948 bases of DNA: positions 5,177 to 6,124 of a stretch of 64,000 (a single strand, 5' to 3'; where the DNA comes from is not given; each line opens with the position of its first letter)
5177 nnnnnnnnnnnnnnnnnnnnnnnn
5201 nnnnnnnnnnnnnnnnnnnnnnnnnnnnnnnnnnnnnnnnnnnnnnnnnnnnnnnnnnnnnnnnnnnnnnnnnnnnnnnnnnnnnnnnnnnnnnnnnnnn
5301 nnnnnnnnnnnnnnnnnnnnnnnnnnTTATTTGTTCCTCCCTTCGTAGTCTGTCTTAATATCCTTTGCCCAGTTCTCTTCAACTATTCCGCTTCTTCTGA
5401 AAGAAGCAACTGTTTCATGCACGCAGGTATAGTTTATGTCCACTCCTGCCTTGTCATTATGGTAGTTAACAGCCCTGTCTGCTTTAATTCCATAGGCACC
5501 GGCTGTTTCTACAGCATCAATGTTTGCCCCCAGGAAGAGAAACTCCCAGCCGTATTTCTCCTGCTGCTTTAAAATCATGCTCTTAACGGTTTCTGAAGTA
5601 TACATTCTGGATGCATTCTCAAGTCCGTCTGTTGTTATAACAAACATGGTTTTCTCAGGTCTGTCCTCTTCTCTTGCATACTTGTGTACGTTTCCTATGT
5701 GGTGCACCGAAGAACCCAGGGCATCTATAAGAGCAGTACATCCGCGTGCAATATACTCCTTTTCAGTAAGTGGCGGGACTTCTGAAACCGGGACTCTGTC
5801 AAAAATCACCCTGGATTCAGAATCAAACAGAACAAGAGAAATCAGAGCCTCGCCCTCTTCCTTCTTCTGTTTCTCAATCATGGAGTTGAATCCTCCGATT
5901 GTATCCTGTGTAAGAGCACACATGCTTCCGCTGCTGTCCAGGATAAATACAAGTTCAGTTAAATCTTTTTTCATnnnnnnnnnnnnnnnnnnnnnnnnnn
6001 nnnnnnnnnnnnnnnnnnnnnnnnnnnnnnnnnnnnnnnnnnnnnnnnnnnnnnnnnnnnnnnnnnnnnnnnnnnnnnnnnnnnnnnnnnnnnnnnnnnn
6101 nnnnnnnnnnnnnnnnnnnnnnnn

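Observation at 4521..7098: Insulated three-gene cassette: macro-HTH regulator, small cytoplasmic vWA protein and ADP-ribosylglycohydrolase, with no ADP-ribosyltransferase in sight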

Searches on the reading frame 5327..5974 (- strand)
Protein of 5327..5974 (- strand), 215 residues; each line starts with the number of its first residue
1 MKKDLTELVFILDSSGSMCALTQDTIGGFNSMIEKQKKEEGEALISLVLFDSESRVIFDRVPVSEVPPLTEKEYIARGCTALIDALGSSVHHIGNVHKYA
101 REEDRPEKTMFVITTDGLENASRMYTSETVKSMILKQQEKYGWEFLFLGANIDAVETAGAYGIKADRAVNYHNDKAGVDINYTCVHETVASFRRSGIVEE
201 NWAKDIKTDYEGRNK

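Call 3: search_protein_families(library=pfam, proteins=[window:5327-5974:-], max_evalue=0.01)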
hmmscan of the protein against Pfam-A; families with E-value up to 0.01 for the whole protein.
window:5327-5974:- (215 aa): 0 families

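Call 4: search_protein_families(library=ncbifam, proteins=[window:5327-5974:-], max_evalue=0.01)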
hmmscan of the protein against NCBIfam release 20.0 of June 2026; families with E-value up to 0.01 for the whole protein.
window:5327-5974:- (215 aa): 0 families

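Call 5: search_protein_families(library=padloc, proteins=[window:5327-5974:-], max_evalue=0.01)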
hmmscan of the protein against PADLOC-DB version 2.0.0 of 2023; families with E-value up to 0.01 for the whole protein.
window:5327-5974:- (215 aa): 0 families

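Call 6: search_protein_families(library=pfam, proteins=[window:5327-5974:-], max_evalue=10)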
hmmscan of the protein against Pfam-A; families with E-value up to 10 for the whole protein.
window:5327-5974:- (215 aa): 4 families
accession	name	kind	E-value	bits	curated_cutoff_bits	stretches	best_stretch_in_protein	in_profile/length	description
PF13519.12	VWA_2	-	0.054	14.6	27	1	8-59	1-54/107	von Willebrand factor type A domain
PF00092.34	VWA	-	0.11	13.1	23.8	1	8-63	2-58/174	von Willebrand factor type A domain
PF13768.12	VWA_3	-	0.11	12.9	27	1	7-64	2-57/155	von Willebrand factor type A domain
PF05762.20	VWA_CoxE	-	0.13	12.1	26.4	1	6-133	57-175/222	VWA domain containing CoxE-like protein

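Call 7: search_solved_structures(query=window:5327-5974:-, max_evalue=10, show_alignments=2)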
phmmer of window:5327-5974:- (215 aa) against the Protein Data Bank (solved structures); distinct sequences matched with E-value up to 10: 0.

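Call 9: find_homologous_proteins(query=window:5327-5974:-, max_evalue=0.001)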
Query window:5327-5974:- (215 aa): 8000 proteins with E <= 0.001 among 8000 candidates; the best 120 are listed.
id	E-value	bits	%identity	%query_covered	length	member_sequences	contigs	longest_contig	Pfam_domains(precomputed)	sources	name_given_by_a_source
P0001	2.1e-138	477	100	100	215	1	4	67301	-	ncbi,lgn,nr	ncbi:MAG: VWA domain-containing protein [Sphaerochaetaceae bacterium]|nr:VWA domain-containing prote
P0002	7.3e-137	471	99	100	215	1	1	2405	-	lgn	-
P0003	2.3e-102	359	-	-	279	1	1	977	-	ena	-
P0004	9.6e-100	350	-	-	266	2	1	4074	-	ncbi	-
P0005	3.1e-97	342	71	100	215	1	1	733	-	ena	-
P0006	4.3e-97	342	70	99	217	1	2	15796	-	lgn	-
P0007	8.6e-97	341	71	99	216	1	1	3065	-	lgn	-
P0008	1.0e-96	340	71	99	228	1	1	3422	-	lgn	-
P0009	4.7e-96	338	69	99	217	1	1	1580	-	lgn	-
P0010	6.4e-96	338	69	99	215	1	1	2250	-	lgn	-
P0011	8.5e-96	337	70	99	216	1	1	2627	-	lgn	-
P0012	8.5e-96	337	70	99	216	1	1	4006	-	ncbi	-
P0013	1.1e-95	337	70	100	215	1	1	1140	-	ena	-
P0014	4.3e-95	335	69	99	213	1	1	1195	-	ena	-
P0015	2.4e-94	333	68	100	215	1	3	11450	-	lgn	-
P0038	1.1e-91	324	69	99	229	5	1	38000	-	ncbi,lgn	-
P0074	1.2e-89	317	66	99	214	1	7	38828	-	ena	-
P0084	2.1e-89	317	63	100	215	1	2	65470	-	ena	-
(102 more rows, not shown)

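Call 10: find_encoding_contigs(protein=P0084, flank=6000, max_places=2)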
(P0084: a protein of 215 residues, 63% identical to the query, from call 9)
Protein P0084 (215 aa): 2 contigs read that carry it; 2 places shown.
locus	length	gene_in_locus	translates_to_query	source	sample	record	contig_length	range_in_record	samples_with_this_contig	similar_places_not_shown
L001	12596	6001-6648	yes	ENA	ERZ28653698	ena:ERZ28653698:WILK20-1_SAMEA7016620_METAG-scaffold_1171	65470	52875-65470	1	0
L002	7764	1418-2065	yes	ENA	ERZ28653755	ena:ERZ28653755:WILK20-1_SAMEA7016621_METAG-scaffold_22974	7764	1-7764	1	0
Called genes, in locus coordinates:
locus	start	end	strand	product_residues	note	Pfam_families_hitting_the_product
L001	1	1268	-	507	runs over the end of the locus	PF02976:MutH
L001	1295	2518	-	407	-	PF00145:DNA_methylase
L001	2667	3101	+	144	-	PF03852:Vsr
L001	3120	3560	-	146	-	PF06094:GGACT, PF13772:AIG2_2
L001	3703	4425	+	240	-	PF00520:Ion_trans, PF07885:Ion_trans_2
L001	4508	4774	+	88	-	-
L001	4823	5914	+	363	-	PF01661:Macro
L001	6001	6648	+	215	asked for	-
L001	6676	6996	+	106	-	-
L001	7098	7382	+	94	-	-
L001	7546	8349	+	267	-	-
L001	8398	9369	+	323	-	PF05028:PARG_cat_C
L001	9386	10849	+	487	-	PF00023:Ank (faint), PF13606:Ank_3 (faint), PF13857:Ank_5 (faint), PF12796:Ank_2, PF13637:Ank_4 (weak)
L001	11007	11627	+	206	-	-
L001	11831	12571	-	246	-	-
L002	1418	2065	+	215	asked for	-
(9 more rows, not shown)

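Call 11: find_encoding_contigs(protein=P0038, flank=6000, max_places=2)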
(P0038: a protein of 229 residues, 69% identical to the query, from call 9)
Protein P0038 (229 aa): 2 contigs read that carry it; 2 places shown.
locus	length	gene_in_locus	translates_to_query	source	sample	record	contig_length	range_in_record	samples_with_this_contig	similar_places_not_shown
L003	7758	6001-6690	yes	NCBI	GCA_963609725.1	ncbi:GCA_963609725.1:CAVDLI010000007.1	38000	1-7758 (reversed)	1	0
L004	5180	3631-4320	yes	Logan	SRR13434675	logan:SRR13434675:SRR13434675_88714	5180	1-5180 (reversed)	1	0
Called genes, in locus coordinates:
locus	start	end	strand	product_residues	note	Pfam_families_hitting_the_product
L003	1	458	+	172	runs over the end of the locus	PF02559:CarD_TRCF_RID, PF21095:CarD_C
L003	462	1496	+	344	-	PF01128:IspD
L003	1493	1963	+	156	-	PF02542:YgbB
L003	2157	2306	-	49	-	-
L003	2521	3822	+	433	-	PF13173:AAA_14, PF13635:DUF4143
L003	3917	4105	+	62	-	-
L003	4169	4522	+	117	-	-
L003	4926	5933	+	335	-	PF01661:Macro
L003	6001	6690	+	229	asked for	-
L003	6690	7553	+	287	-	PF03747:ADP_ribosyl_GH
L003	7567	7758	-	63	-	?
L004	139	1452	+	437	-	PF13173:AAA_14, PF13635:DUF4143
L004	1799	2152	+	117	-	-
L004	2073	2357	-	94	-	-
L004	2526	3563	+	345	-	PF01661:Macro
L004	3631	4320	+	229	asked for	-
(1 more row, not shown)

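Call 12: find_encoding_contigs(protein=P0074, flank=6000, max_places=3)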
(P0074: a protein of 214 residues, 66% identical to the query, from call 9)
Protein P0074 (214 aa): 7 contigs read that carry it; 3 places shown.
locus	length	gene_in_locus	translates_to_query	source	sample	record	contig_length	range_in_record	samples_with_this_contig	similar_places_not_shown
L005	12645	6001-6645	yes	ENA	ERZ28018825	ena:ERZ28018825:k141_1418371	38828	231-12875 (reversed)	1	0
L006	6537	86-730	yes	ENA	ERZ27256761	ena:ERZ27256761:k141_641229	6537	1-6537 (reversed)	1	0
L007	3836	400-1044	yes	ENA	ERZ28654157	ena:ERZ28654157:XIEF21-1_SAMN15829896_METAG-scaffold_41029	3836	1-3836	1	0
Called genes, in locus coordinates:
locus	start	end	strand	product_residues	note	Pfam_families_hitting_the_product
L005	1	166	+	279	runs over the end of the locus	PF03413:PepSY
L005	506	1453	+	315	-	PF00056:Ldh_1_N, PF02866:Ldh_1_C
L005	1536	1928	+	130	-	PF07739:TipAS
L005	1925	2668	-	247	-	PF13476:AAA_23, PF02463:SMC_N (faint), PF13175:AAA_15 (faint), PF13304:AAA_21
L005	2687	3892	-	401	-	PF13173:AAA_14, PF13635:DUF4143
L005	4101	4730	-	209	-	PF14681:UPRTase, PF00156:Pribosyltran (weak)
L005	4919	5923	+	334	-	PF01661:Macro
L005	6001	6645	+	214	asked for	-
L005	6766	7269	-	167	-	PF00583:Acetyltransf_1 (weak), PF13673:Acetyltransf_10 (weak), PF13508:Acetyltransf_7 (weak)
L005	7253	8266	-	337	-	PF00144:Beta-lactamase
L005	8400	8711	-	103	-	PF05016:ParE_toxin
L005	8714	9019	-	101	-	PF04221:RelB (weak)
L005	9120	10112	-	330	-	PF14804:Jag_N, PF13083:KH_KhpA-B, PF01424:R3H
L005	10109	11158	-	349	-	PF02096:60KD_IMP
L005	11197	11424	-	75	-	PF01809:YidD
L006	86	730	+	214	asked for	-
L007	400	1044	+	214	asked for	-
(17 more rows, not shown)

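Call 15: find_related_loci(query=A1, collection=genome_contigs, flank=7000)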
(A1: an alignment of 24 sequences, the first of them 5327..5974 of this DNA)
Query A1 (215 aa) in genome_contigs; peptide patterns used: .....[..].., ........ (x = any residue, [..] = any of these).
600 stretches matched a pattern (row limit reached: there are more); 572 encode a relative of the query (tblastn E <= 1e-3); the best 80 are kept; 80 distinct loci.
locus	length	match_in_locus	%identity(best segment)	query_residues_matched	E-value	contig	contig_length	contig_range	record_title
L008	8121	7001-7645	67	1-215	1e-98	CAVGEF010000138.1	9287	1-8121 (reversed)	Bacteroidaceae bacterium isolate H07645-L1_cleanbin_000048 genome assembly, contig: Spades_H07645-L1_contig_4299, whole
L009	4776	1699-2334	67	4-215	2e-97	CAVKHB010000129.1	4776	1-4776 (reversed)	Coriobacteriaceae bacterium isolate H07689-L1_cleanbin_000037 genome assembly, contig: Spades_H07689-L1_contig_8330, who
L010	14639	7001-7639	65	1-213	1e-96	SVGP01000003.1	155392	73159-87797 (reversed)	MAG: Clostridiales bacterium isolate SIG361 NODE_454_length_155392_cov_2.415238, whole genome shotgun sequence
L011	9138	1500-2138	66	1-213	3e-96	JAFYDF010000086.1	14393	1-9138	MAG: Clostridia bacterium isolate RGIG6984 Sheep_Rumen.Co__c2144581, whole genome shotgun sequence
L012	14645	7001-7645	66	1-215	6e-96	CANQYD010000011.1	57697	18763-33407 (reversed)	MAG: uncultured Clostridia bacterium isolate Lapin-025__bin54 genome assembly, contig: Lapin-025__NODE_341_length_57697_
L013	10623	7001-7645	67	1-215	2e-95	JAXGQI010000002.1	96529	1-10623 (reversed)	MAG: Clostridiales bacterium isolate AnMBR.bin322 bin322_2, whole genome shotgun sequence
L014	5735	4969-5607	67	1-213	1e-95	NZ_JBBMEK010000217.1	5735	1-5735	Coprococcus intestinihominis strain CLA-AA-H190 CLAAAH190_contig_217_length_5735, whole genome shotgun sequence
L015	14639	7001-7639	67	1-213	4e-95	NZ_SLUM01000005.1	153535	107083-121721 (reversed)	Allofournierella massiliensis strain DSM 100451 Ga0244722_105, whole genome shotgun sequence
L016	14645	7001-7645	66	1-215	4e-95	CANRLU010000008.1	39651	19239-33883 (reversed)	MAG: uncultured Clostridia bacterium isolate Lapin-011__bin22 genome assembly, contig: Lapin-011__NODE_886_length_39651_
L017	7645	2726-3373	66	1-215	8e-95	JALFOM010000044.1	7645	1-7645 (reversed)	MAG: Clostridiales bacterium isolate SUG867 k141_46482, whole genome shotgun sequence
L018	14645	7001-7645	64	1-215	8e-95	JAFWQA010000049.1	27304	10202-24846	MAG: Clostridia bacterium isolate RGIG5966 Sheep_Omasum-2__c726441, whole genome shotgun sequence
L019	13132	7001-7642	64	2-215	2e-94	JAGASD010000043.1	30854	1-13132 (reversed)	MAG: Clostridia bacterium isolate RGIG8724 Water_deer_Colon-4__c269667, whole genome shotgun sequence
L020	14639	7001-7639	66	1-213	2e-94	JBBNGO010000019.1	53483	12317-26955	Hominicoprocola fusiformis strain CLA-AA-H188 CLAAAH188_contig_19_length_53483, whole genome shotgun sequence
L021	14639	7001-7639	63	1-213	2e-94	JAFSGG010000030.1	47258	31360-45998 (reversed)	MAG: Clostridia bacterium isolate RGIG3115 Goat_Rectum-6__c132058, whole genome shotgun sequence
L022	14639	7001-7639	67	1-213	4e-94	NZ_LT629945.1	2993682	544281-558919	Angelakisella massiliensis strain Marseille-P3217T, whole genome shotgun sequence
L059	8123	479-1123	63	1-215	2e-91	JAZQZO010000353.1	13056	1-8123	MAG: Acutalibacteraceae bacterium isolate T1900045153_TC20190147.MAGScoT_cleanbin_000036 SGB_4965_k141_2535340, whole ge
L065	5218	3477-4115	62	1-213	5e-91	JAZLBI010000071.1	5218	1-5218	MAG: Acutalibacteraceae bacterium isolate T1900045064_TC20190058.MAGScoT_cleanbin_000039 SGB_4587_k141_729322, whole gen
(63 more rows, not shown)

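Call 19: search_protein_families(library=pfam, proteins=[L015:608-1294:+, L015:1301-1780:+, L015:3417-4949:+, L015:4972-6480:+, L015:6477-6899:+, L015:7657-8316:+, L015:8499-8882:+, L015:8843-10207:+, L015:10651-12168:+, L015:12113-13297:+], max_evalue=0.001)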
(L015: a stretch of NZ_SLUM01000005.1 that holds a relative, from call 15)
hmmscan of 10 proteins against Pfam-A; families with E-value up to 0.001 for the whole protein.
L015:608-1294:+ (228 aa): 1 family
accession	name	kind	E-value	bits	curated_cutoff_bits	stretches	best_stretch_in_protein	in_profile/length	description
PF24741.1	AlkZ-rel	-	7.2e-84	281.1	26.5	1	10-227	2-221/221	AlkZ related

L015:1301-1780:+ (159 aa): 4 families
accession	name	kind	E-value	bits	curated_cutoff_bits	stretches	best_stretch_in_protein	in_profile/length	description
PF12682.12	Flavodoxin_4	-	2.9e-73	244.9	24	1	3-155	1-153/155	Flavodoxin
PF12724.12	Flavodoxin_5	-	4.6e-07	30.7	27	0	5-49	1-46/145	Flavodoxin domain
PF02525.22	Flavodoxin_2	-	5.8e-06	26.6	27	1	19-100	17-102/198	Flavodoxin-like fold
PF03358.20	FMN_red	-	0.00034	20.7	24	1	10-129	11-131/152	NADPH-dependent FMN reductase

L015:3417-4949:+ (510 aa): 0 families

L015:4972-6480:+ (502 aa): 2 families
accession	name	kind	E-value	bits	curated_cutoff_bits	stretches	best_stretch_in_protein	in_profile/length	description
PF00817.25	IMS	-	1.6e-25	90.2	23.2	1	9-194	1-148/148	impB/mucB/samB family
PF11799.13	IMS_C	-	7.3e-09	36.5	20.7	1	297-437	2-108/109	impB/mucB/samB family C-terminal domain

L015:6477-6899:+ (140 aa): 1 family
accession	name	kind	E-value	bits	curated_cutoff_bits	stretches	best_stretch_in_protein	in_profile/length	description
PF08863.15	YolD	-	3.8e-05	24.1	27.5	1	53-131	20-93/94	YolD-like protein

L015:7657-8316:+ (219 aa): 1 family
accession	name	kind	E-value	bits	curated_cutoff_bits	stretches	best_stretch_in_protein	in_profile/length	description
PF04402.19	SIMPL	-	3.9e-39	135.5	25.2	1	4-216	1-205/205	Protein of unknown function (DUF541)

L015:8499-8882:+ (127 aa): 2 families
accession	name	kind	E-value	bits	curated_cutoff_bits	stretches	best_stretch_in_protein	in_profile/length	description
PF21983.2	NikA-like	-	4.5e-10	40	27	1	22-91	1-69/72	Mobilization protein NikA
PF05713.17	MobC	-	2.2e-06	28.4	23.2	1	79-120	3-43/45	Bacterial mobilisation protein (MobC)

L015:8843-10207:+ (454 aa): 1 family
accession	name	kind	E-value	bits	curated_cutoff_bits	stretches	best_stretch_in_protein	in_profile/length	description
PF03432.20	Relaxase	-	4.8e-37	127.6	24.6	1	19-151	1-132/132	MobA/VirD2-like, nuclease domain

L015:10651-12168:+ (505 aa): 4 families
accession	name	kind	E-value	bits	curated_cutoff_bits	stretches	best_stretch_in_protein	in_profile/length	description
PF02384.22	N6_Mtase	-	6.7e-112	374.3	20.4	1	154-465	2-311/311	N-6 DNA Methylase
PF12161.14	HsdM_N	-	2.9e-28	99.6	24.5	1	17-143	2-135/135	HsdM N-terminal domain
PF05175.20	MTS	-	0.00013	22.1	23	1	188-285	21-109/170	Methyltransferase small domain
PF11599.14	AviRa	-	0.00027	20.9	25.7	1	199-250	53-99/232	RRNA methyltransferase AviRa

L015:12113-13297:+ (394 aa): 1 family
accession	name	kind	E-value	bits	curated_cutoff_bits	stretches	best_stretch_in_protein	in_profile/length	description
PF01420.25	Methylase_S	-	5.5e-19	69.4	22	2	199-345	5-140/168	Type I restriction modification DNA specificity domain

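Call 34: search_solved_structures(query=A1, max_evalue=1, show_alignments=2)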
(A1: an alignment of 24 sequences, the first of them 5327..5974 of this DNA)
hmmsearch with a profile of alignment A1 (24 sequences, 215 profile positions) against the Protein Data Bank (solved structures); distinct sequences matched with E-value up to 1: 2.
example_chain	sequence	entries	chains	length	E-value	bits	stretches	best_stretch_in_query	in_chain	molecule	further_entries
2k8h_A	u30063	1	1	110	0.41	13.3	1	105-173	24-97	Small ubiquitin protein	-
3dka_A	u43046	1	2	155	0.75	12.5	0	74-104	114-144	DinB-like Protein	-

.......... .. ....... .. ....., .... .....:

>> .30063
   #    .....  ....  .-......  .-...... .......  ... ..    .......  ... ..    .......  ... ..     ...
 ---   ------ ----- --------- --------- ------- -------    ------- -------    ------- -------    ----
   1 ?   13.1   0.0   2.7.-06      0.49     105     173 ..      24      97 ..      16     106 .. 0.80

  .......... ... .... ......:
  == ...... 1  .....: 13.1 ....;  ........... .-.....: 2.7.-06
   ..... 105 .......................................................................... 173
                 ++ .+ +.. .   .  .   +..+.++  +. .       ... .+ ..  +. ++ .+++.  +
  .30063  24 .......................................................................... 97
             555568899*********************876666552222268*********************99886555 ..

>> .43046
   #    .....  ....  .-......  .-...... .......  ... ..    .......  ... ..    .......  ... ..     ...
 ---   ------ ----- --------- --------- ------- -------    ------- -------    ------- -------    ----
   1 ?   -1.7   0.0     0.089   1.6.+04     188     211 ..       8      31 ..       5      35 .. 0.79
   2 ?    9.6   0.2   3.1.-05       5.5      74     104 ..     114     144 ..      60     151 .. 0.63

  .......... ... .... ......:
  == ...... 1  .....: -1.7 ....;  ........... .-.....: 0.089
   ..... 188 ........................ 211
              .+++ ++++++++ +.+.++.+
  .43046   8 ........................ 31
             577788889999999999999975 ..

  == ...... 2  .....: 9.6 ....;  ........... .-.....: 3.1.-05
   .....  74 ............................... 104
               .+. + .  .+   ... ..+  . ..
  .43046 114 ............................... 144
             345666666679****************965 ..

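Call 38: predict_structure(alignment_id=A1)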
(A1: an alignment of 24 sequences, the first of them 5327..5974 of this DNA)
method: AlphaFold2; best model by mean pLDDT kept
length: 215 residues; sequences in the alignment: 24
mean_pLDDT: 92.1   pTM: 0.91
mean pLDDT of the five models: 92.1, 90.1, 89.5, 89.3, 85.7
residues with pLDDT >= 90: 170; 70-90: 40; 50-70: 5; < 50: 0
segments of 3 or more residues with pLDDT < 50: none
pLDDT, mean of each block of 10 residues (from residue 1): 94 91 93 95 97 94 98 90 93 96 95 81 86 96 94 88 92 88 94 94 94 79
secondary structure, 60 per line:
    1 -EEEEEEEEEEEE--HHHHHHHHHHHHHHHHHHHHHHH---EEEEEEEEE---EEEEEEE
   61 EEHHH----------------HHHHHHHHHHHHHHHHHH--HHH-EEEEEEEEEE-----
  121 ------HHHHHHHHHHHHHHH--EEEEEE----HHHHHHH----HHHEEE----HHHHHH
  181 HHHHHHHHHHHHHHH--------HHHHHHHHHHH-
elements in order: E2-13 H16-38 E42-50 E54-62 H82-99 E106-115 H127-141 E144-149 H154-160 E168-170 H175-195 H204-214

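Call 40: fold_search(model_id=the predicted structure, library=pdb)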
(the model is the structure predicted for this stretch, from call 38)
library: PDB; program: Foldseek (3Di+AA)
matches with E <= 10: 1437; with E <= 0.001: 395
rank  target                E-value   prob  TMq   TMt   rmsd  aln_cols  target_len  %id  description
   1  8voh_MODEL_1_A        1.7e-09  1.00  0.61  0.67   4.3       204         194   16  HADDOCK models of human alphaM I-domain bound to the the N-terminal domain of the cytokine pleiotrophin (released 2024-05-15)
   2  4f1j_A                3.6e-09  1.00  0.60  0.63   4.7       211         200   16  Crystal structure of the MG2+ loaded VWA domain of plasmodium falciparum trap protein (released 2013-01-30)
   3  1jlm                  4.1e-09  1.00  0.61  0.69   4.2       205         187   16  I-DOMAIN FROM INTEGRIN CR3, MN2+ BOUND (released 1997-01-11)
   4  9hll_A                5.0e-09  1.00  0.54  0.63   4.9       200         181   19  murine aM I-domain in complex with nanobody aCR3 (released 2025-12-17)
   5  1n3y                  5.7e-09  1.00  0.61  0.68   4.4       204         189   17  Crystal structure of the alpha-X beta2 integrin I domain (released 2003-02-18)
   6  8ce9_A                6.4e-09  1.00  0.60  0.67   4.5       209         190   16  Crystal structure of human Cd11b I domain in C121 space group (released 2023-03-22)
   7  9c4f_I                7.3e-09  1.00  0.63  0.70   4.3       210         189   18  Infectious B19V capsid (released 2024-10-16)
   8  6rhv_C                7.3e-09  1.00  0.54  0.66   4.3       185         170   19  Crystal structure of mouse CD11b I-domain (CD11b-I) in complex with Staphylococcus aureus octameric bi-component leuko (released 2019-12-18)
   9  7n1o                  7.8e-09  1.00  0.58  0.50   4.5       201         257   14  The von Willebrand factor A domain of human capillary morphogenesis gene II, flexibly fused to the 1TEL crystallization  (released 2021-06-09)
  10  3q3g_E                9.4e-09  1.00  0.64  0.72   4.0       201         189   17  Crystal Structure of A-domain in complex with antibody (released 2011-11-30)
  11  7p2d_A                1.2e-08  1.00  0.65  0.21   3.9       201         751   16  Structure of alphaMbeta2/Cd11bCD18 headpiece in complex with a nanobody (released 2022-05-04)
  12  8ce6                  1.3e-08  1.00  0.62  0.67   4.2       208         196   16  Crystal structure of human Cd11b I domain in P212121 space group (released 2023-03-22)
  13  1n9z                  1.3e-08  1.00  0.52  0.59   5.3       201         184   16  INTEGRIN ALPHA M I DOMAIN MUTANT (released 2003-05-20)
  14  9rma_A                1.4e-08  1.00  0.55  0.62   5.3       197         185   18  Cryo-EM structure of alphaM I-domain:C3d-anti-CR3-Nb complex focused refinement from the alphaM/beta2:C3d-anti-CR3-Nb  (released 2026-03-25)
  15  1mf7                  1.5e-08  1.00  0.61  0.67   3.8       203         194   18  INTEGRIN ALPHA M I DOMAIN (released 2003-05-20)
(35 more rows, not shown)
